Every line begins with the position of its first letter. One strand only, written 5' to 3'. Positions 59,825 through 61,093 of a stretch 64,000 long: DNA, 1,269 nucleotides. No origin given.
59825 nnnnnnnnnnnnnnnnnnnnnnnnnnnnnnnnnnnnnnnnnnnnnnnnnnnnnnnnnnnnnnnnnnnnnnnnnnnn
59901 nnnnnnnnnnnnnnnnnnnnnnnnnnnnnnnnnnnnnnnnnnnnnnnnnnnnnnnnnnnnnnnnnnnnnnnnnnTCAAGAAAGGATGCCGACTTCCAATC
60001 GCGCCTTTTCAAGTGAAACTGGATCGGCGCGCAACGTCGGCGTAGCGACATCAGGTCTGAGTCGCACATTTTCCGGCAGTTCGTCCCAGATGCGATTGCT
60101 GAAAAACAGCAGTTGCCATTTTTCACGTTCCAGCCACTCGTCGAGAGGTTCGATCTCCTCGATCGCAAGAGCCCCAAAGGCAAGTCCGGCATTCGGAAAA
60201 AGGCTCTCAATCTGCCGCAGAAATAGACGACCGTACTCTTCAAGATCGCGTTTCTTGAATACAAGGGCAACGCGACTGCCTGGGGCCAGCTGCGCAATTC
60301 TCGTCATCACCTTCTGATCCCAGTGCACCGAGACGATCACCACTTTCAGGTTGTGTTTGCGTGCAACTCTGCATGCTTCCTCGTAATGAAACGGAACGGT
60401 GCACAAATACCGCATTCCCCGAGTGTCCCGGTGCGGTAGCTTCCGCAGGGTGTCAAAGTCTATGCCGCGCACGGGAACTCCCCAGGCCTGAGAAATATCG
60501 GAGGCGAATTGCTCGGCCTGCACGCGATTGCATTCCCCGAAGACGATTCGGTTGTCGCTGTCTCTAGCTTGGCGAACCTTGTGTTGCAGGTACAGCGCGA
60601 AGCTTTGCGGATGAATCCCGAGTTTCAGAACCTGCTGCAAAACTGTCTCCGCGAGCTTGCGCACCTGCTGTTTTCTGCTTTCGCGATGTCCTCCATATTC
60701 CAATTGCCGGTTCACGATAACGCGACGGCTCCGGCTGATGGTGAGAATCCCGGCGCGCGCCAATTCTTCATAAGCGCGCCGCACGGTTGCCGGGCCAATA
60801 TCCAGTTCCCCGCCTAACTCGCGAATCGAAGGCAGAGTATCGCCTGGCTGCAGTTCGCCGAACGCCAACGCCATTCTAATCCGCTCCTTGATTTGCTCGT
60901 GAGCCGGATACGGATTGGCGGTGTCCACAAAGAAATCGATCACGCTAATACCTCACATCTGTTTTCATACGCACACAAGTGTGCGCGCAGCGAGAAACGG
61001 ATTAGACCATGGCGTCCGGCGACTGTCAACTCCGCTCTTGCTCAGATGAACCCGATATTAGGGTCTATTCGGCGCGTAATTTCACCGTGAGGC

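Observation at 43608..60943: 17-kb divergent island: two HyuA/HyuB pairs, tandem DUF917 paralogues, an NCS1 permease and a dedicated TonB-dependent receptor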

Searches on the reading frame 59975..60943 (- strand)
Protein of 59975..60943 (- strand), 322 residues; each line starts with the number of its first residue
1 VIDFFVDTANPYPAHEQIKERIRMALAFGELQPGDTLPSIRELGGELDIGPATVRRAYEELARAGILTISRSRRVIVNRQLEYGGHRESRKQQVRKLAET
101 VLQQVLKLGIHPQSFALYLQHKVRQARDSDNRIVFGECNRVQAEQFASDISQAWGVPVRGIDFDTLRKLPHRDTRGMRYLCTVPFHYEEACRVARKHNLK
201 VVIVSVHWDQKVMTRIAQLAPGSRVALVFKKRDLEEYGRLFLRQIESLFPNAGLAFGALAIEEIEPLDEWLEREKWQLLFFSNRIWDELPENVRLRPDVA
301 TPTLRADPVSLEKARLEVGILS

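Call 3: search_protein_families(library=pfam, proteins=[window:59975-60943:-])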
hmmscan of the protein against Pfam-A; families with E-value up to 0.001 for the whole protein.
window:59975-60943:- (322 aa): 1 family
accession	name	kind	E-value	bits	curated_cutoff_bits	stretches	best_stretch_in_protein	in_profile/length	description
PF00392.27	GntR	-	1.4e-14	53.9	27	1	16-75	3-62/64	Bacterial regulatory proteins, gntR family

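Call 4: search_protein_families(library=ncbifam, proteins=[window:59975-60943:-])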
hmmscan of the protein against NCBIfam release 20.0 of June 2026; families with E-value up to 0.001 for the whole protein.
window:59975-60943:- (322 aa): 15 families
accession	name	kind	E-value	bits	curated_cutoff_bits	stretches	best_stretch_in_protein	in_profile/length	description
NF052282.1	PLP_TF_PdxR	equivalog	3.5e-12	46.1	320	1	15-94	3-84/448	MocR-like pyridoxine biosynthesis transcription factor PdxR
NF047563.1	modulin_PmtR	equivalog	7.1e-12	45.4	200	1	7-80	6-79/125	PSM export ABC transporter transcriptional regulator PmtR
NF052281.1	rhizopine_MocR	equivalog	1e-10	40.9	650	1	5-92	10-96/479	rhizopine catabolism transcriptional regulator MocR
NF053730.1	TransRegRv1152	equivalog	4.1e-10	39.6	170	1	6-69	9-72/120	Rv1152 family transcriptional regulator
NF012025.0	PRK15481.1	equivalog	2.9e-09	36.1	573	1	16-87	9-79/432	MocR-like B6 salvage transcription factor PtsJ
NF052286.1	ecto_TF_EhuR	exception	5.3e-09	35.1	480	1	12-71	10-69/458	MocR-like ectoine utilization transcription factor EhuR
NF003011.0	PRK03837.1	subfamily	6.5e-08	32.5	260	1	16-79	16-79/241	transcriptional regulator NanR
TIGR02018.2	his_ut_repres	equivalog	1.4e-07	31.1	220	1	15-72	1-58/226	histidine utilization transcriptional repressor HutC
NF052290.2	MocR_like_YczR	exception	1.4e-07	30.6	487.4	1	12-80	18-86/458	MocR-like transcription factor YczR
TIGR02325.1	C_P_lyase_phnF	equivalog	1.6e-07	31.1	156.8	1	15-91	10-87/238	phosphonate metabolism transcriptional regulator PhnF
NF007292.0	PRK09764.1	equivalog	6.4e-06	25.5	281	1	13-75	5-68/240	GntR family transcriptional regulator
TIGR03337.1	phnR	equivalog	0.00016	21.5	296.75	1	16-69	4-57/231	phosphonate utilization transcriptional regulator PhnR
NF007741.0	PRK10421.1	equivalog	0.00025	20.5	311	1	14-73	8-67/262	transcriptional regulator LldR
NF011575.0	PRK14999.1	equivalog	0.00045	19.6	424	1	9-68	8-67/241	histidine utilization repressor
TIGR02812.1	fadR_gamma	equivalog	0.0009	19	249.2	0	29-86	22-79/235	fatty acid metabolism transcriptional regulator FadR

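Call 31: find_homologous_proteins(query=window:59975-60943:-, max_evalue=1e-10)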
Query window:59975-60943:- (322 aa): 33 proteins with E <= 1e-10 among 4892 candidates.
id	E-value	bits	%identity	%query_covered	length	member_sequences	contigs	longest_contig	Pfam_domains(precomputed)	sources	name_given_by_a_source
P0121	1.7e-212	723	100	100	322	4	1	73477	PF00392.28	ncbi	ncbi:MAG: GntR family transcriptional regulator [Candidatus Sulfotelmatobacter sp.]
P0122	2.1e-197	673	93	100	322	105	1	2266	PF00392.28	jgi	jgi:GntR family transcriptional regulator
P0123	1.4e-194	664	91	100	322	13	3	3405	PF00392.28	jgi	jgi:GntR family transcriptional regulator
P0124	3.1e-191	653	98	93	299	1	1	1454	PF00392.28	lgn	-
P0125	1.9e-187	640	88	100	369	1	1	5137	PF00392.28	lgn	-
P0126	1.2e-184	631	86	100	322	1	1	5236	PF00392.28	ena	-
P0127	2.2e-184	630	85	100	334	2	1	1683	PF00392.28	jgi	jgi:DNA-binding transcriptional regulator YhcF (GntR family)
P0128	4.2e-181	619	84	100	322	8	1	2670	PF00392.28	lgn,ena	-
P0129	1.7e-180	617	85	100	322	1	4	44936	PF00392.28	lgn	-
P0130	2.2e-179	614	92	93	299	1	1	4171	PF00392.28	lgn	-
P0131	5.4e-177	606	83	100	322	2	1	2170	PF00392.28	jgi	-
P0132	2.8e-176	604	82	100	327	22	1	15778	PF00392.28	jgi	jgi:GntR family transcriptional regulator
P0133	6.7e-176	602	82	100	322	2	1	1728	PF00392.28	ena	-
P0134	1.1e-174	598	82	100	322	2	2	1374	PF00392.28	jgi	-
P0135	1.6e-174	598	82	100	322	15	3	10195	PF00392.28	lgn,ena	-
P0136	6.0e-173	593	81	100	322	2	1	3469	PF00392.28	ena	-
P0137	2.0e-172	591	81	100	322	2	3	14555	PF00392.28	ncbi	-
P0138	2.3e-172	591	81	100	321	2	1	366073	PF00392.28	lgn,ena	-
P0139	7.5e-168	576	79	100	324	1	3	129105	PF00392.28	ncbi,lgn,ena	ncbi:MAG: GntR family transcriptional regulator [Candidatus Acidiferrales bacterium]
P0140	6.5e-152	524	71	99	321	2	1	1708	PF00392.28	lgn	-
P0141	1.2e-144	500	68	100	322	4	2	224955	PF00392.28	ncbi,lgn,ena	ncbi:MAG: GntR family transcriptional regulator [Candidatus Sulfotelmatobacter sp.]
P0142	1.1e-143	496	67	100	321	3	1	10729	PF00392.28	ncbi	ncbi:MAG: GntR family transcriptional regulator [Terriglobales bacterium]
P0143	1.0e-136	474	64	99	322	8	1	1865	PF00392.28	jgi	-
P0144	1.1e-136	474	70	93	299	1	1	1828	PF00392.28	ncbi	-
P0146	2.9e-123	429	57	100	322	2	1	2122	PF00392.28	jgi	-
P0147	5.3e-115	402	55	98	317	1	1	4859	PF00392.28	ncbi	-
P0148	1.3e-114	401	55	100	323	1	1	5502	PF00392.28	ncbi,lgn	-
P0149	5.8e-110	386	54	100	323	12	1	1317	PF00392.28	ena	-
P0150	2.5e-109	384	52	99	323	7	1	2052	PF00392.28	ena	-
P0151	1.1e-104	368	51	100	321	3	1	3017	PF00392.28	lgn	-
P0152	1.2e-91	326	47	99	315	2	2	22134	PF00392.28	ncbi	ncbi:MAG: GntR family transcriptional regulator [Candidatus Acidiferrales bacterium]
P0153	2.4e-41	160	33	99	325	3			PF00392.28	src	-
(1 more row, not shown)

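Call 35: find_encoding_contigs(protein=P0138, flank=10000, max_places=1)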
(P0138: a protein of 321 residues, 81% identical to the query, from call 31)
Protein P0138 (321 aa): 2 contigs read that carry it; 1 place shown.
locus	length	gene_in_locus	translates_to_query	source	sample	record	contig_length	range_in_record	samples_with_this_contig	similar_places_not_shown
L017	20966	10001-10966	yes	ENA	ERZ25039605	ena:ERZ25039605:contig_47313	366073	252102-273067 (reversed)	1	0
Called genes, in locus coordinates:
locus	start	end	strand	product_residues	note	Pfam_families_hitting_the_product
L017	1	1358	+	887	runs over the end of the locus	PF00069:Pkinase, PF07714:PK_Tyr_Ser-Thr, PF03109:ABC1 (weak), PF26549:Tricorn_N (weak), PF26550:Tricorn_2nd, PF23381:Beta-prop_IFT122_1st (weak), PF25174:Beta-prop_THOC3 (weak), PF26549:Tricorn_N, +2 more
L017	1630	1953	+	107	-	-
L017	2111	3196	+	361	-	PF04392:ABC_sub_bind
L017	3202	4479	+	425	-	PF01740:STAS, PF13466:STAS_2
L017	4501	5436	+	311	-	PF02653:BPD_transp_2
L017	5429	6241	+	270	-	PF02463:SMC_N (faint), PF13555:AAA_29 (faint), PF00005:ABC_tran, PF13304:AAA_21 (faint)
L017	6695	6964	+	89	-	PF07638:Sigma70_ECF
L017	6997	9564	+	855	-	PF07719:TPR_2 (faint), PF13414:TPR_11 (faint), PF13428:TPR_14 (faint), PF14559:TPR_19 (faint), PF21033:RMD1-3 (faint), PF00069:Pkinase, PF01636:APH (faint), PF07714:PK_Tyr_Ser-Thr, +6 more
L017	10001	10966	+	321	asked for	PF00392:GntR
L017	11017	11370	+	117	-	PF05378:Hydant_A_N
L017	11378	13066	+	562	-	PF05378:Hydant_A_N, PF01968:Hydantoinase_A, PF19278:Hydant_A_C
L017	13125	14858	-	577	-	PF02538:Hydantoinase_B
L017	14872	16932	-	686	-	PF05378:Hydant_A_N, PF01968:Hydantoinase_A, PF19278:Hydant_A_C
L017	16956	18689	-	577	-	PF02538:Hydantoinase_B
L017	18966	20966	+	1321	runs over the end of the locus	PF13620:CarboxypepD_reg, PF13715:CarbopepD_reg_2 (weak), PF25183:OMP_b-brl_4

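Call 36: find_encoding_contigs(protein=P0139, flank=10000, max_places=1)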
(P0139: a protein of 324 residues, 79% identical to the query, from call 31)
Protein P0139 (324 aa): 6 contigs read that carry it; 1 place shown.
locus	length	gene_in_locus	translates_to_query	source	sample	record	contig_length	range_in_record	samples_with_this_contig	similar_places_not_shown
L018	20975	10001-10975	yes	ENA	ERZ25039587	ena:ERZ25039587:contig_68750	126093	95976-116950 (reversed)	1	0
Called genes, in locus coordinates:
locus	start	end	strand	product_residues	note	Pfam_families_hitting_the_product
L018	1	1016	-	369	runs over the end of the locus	PF13439:Glyco_transf_4, PF13579:Glyco_trans_4_4 (weak), PF20706:GT4-conflict, PF00534:Glycos_transf_1, PF13692:Glyco_trans_1_4, PF13524:Glyco_trans_1_2 (weak)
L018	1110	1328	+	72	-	-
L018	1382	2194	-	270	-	-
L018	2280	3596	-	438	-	-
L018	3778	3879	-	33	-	-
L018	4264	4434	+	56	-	-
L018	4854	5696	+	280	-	-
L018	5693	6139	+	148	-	-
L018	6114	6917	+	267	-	PF12705:PDDEXK_1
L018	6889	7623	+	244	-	-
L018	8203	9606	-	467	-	PF04389:Peptidase_M28, PF01546:Peptidase_M20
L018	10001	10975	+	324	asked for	PF00392:GntR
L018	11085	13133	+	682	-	PF05378:Hydant_A_N, PF01968:Hydantoinase_A, PF19278:Hydant_A_C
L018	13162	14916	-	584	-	PF02538:Hydantoinase_B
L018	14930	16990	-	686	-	PF05378:Hydant_A_N, PF01968:Hydantoinase_A, PF19278:Hydant_A_C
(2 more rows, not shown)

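Call 37: find_encoding_contigs(protein=P0141, flank=10000, max_places=1)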
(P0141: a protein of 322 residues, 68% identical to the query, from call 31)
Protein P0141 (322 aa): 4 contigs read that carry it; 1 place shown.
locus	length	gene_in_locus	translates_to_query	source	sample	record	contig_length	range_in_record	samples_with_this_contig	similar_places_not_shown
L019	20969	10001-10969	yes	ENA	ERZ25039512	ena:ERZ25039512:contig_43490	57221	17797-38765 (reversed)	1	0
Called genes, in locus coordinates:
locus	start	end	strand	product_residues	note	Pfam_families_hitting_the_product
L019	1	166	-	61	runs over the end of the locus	-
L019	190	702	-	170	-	-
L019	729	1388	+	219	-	PF14460:Prok-E2_D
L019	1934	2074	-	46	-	-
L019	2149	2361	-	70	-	-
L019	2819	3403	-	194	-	-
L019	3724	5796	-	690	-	PF05378:Hydant_A_N, PF01968:Hydantoinase_A, PF19278:Hydant_A_C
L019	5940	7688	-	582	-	PF02538:Hydantoinase_B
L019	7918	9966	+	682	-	PF05378:Hydant_A_N, PF01968:Hydantoinase_A, PF19278:Hydant_A_C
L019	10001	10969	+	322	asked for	PF00392:GntR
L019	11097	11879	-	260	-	PF01177:Asp_Glu_race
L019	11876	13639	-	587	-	PF02538:Hydantoinase_B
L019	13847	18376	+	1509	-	PF13620:CarboxypepD_reg, PF13715:CarbopepD_reg_2 (weak), PF25183:OMP_b-brl_4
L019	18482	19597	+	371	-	PF06032:S-Me-THD_N, PF20906:S-Me-THD_C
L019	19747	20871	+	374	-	PF06032:S-Me-THD_N, PF20906:S-Me-THD_C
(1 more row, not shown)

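Call 62: predict_structure(alignment_id=A3)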
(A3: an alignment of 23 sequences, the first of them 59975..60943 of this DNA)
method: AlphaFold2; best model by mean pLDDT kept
length: 322 residues; sequences in the alignment: 23
mean_pLDDT: 82.9   pTM: 0.58
mean pLDDT of the five models: 82.9, 82.6, 81.6, 81.6, 78.0
residues with pLDDT >= 90: 110; 70-90: 165; 50-70: 37; < 50: 10
segments of 3 or more residues with pLDDT < 50: 83-86, 127-129
pLDDT, mean of each block of 10 residues (from residue 1): 77 81 75 87 89 91 82 77 48 68 79 68 51 86 89 85 92 85 90 92 90 93 94 88 89 92 89 91 88 91 85 78 50
secondary structure, 60 per line:
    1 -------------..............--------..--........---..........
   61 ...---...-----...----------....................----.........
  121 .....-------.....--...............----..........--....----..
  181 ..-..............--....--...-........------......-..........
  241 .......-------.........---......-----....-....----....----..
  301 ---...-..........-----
elements in order: H14-27 H40-47 H51-63 E67-69 E75-77 H88-107 H112-125 E133-137 H140-154 E159-162 H163-168 H171-174 E179-182 H184-197 E200-203 E206-208 H210-217 E224-229 H231-247 E255-260 H267-272 E278-281 H283-286 H291-294 E304-306 H308-317

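Call 71: fold_search(model_id=the predicted structure, library=pdb)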
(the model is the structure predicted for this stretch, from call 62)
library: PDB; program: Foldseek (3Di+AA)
matches with E <= 10: 1360; with E <= 0.001: 37
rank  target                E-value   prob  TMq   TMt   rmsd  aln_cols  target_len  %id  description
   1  6sbs_B                1.3e-06  1.00  0.23  0.61   9.8       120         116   28  YtrA from Sulfolobus acidocaldarius, a GntR-family transcription factor (released 2019-07-31)
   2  4ham                  2.0e-06  1.00  0.24  0.56  10.0       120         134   26  Crystal Structure of Transcriptional Antiterminator from Listeria monocytogenes EGD-e (released 2012-10-17)
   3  6sbs_A                5.1e-06  1.00  0.23  0.75   7.6       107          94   30  YtrA from Sulfolobus acidocaldarius, a GntR-family transcription factor (released 2019-07-31)
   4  2wv0_B                2.7e-05  1.00  0.22  0.30   1.4        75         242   33  Crystal structure of the GntR-HutC family member YvoA from Bacillus subtilis (released 2010-01-12)
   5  4r1h_B                3.3e-05  1.00  0.22  0.57   9.7       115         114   25  GntR family transcriptional regulator from Listeria monocytogenes (released 2014-08-20)
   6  3by6_D                3.3e-05  1.00  0.22  0.54  10.8       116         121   21  Crystal structure of a transcriptional regulator from Oenococcus oeni (released 2008-02-19)
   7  3by6_A                3.7e-05  1.00  0.22  0.56  10.8       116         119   21  Crystal structure of a transcriptional regulator from Oenococcus oeni (released 2008-02-19)
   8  4u0y_A                5.0e-05  1.00  0.22  0.91   1.1        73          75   34  Crystal structure of the DNA-binding domains of YvoA in complex with palindromic operator DNA (released 2015-01-14)
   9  4wwc_B                6.5e-05  1.00  0.24  0.33   1.3        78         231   32  Crystal structure of full length YvoA in complex with palindromic operator DNA (released 2015-01-14)
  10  4wwc_A                6.5e-05  1.00  0.23  0.35   1.5        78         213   32  Crystal structure of full length YvoA in complex with palindromic operator DNA (released 2015-01-14)
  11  3neu                  7.3e-05  1.00  0.22  0.56  10.0       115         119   29  The crystal structure of a functionally-unknown protein lin1836 from Listeria innocua Clip11262 (released 2010-08-04)
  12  6on4_A                8.3e-05  1.00  0.21  0.29  17.9       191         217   16  Crystal structure of the GntR-type sialoregulator NanR from Escherichia coli, in complex with sialic acid (released 2020-07-08)
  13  4mgr_D                8.3e-05  0.97  0.24  0.17  23.7       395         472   13  The crystal structure of Bacillus subtilis GabR, an autorepressor and PLP- and GABA-dependent transcriptional activato (released 2013-10-30)
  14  4r1h_A                8.8e-05  1.00  0.21  0.55  10.0       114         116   25  GntR family transcriptional regulator from Listeria monocytogenes (released 2014-08-20)
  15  4u0y_D                1.2e-04  1.00  0.22  0.93   1.0        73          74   34  Crystal structure of the DNA-binding domains of YvoA in complex with palindromic operator DNA (released 2015-01-14)
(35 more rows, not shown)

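Call 97: find_encoding_contigs(protein=P0121, flank=10000, max_places=1)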
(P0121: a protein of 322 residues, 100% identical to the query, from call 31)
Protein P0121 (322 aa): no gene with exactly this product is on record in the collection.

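Call 107: find_encoding_contigs(protein=P0152, flank=10000, max_places=1)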
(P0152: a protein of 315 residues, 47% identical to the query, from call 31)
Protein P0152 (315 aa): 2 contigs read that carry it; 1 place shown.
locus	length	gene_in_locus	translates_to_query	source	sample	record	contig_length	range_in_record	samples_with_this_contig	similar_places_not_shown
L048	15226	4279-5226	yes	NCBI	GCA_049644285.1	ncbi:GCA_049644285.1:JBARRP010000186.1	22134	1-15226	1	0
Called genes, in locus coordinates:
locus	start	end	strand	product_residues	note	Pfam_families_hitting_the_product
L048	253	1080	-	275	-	PF13489:Methyltransf_23 (weak), PF01209:Ubie_methyltran, PF13847:Methyltransf_31, PF08241:Methyltransf_11, PF08242:Methyltransf_12, PF13649:Methyltransf_25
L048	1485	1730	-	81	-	-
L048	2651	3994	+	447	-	PF04389:Peptidase_M28, PF01546:Peptidase_M20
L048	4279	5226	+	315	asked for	PF00392:GntR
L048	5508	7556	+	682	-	PF05378:Hydant_A_N, PF01968:Hydantoinase_A, PF19278:Hydant_A_C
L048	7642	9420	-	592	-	PF02538:Hydantoinase_B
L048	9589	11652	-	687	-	PF05378:Hydant_A_N, PF01968:Hydantoinase_A, PF19278:Hydant_A_C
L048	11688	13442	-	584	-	PF02538:Hydantoinase_B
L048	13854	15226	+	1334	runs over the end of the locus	PF13620:CarboxypepD_reg, PF13715:CarbopepD_reg_2, PF25183:OMP_b-brl_4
